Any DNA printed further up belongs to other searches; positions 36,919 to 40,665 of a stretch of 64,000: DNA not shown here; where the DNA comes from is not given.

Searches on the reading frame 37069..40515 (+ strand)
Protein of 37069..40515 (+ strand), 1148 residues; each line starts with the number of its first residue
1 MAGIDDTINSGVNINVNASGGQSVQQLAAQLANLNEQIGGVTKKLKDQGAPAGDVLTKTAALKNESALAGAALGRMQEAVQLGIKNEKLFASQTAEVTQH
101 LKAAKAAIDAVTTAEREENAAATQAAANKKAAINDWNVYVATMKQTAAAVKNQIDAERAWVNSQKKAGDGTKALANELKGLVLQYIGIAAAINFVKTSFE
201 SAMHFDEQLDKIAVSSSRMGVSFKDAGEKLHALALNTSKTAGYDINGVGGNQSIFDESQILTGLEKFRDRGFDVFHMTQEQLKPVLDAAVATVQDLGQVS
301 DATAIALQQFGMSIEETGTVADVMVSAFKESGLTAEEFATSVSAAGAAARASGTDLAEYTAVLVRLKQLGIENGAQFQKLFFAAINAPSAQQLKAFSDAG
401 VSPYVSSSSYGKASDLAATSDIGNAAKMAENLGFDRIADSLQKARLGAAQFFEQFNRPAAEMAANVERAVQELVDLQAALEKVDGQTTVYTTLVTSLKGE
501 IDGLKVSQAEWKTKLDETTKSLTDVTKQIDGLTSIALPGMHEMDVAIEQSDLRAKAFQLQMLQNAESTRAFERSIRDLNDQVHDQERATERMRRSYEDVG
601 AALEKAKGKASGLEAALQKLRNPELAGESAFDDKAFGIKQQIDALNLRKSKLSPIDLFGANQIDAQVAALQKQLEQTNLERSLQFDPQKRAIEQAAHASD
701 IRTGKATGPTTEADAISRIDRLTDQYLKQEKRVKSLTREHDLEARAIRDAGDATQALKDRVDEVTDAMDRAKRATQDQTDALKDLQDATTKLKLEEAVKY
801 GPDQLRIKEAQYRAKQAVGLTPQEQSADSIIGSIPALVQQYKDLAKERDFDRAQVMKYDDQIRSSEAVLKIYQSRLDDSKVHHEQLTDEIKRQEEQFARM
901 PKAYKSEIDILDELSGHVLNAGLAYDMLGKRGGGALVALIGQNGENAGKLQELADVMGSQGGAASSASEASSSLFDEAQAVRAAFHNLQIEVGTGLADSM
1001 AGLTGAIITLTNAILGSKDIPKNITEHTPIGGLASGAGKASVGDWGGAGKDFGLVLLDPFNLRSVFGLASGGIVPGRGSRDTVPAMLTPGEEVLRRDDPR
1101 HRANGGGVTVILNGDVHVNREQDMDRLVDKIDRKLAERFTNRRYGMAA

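Call 11: search_protein_families(library=phrogs, proteins=[window:37069-40515:+], max_evalue=0.001)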
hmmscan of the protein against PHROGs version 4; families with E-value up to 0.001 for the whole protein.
window:37069-40515:+ (1148 aa): 7 families
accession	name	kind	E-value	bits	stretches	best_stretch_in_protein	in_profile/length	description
phrog_1533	-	tail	2.5e-18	66.1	2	24-532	81-566/1688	tail length tape measure protein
phrog_167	-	tail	6.3e-18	64.9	2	23-374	111-440/1555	tail length tape measure protein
phrog_4704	-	tail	7.6e-16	58.9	1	21-406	51-408/625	tail length tape measure protein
phrog_28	-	tail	2.7e-10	40.5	2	918-1022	496-600/1228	tail length tape measure protein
phrog_1272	-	tail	1.3e-08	34.1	1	27-389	71-436/1606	tail length tape measure protein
phrog_991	-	tail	2.1e-06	26.6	1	26-502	125-561/1966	tail length tape measure protein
phrog_1293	-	tail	1.4e-05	24.1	1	58-402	46-381/1424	tail length tape measure protein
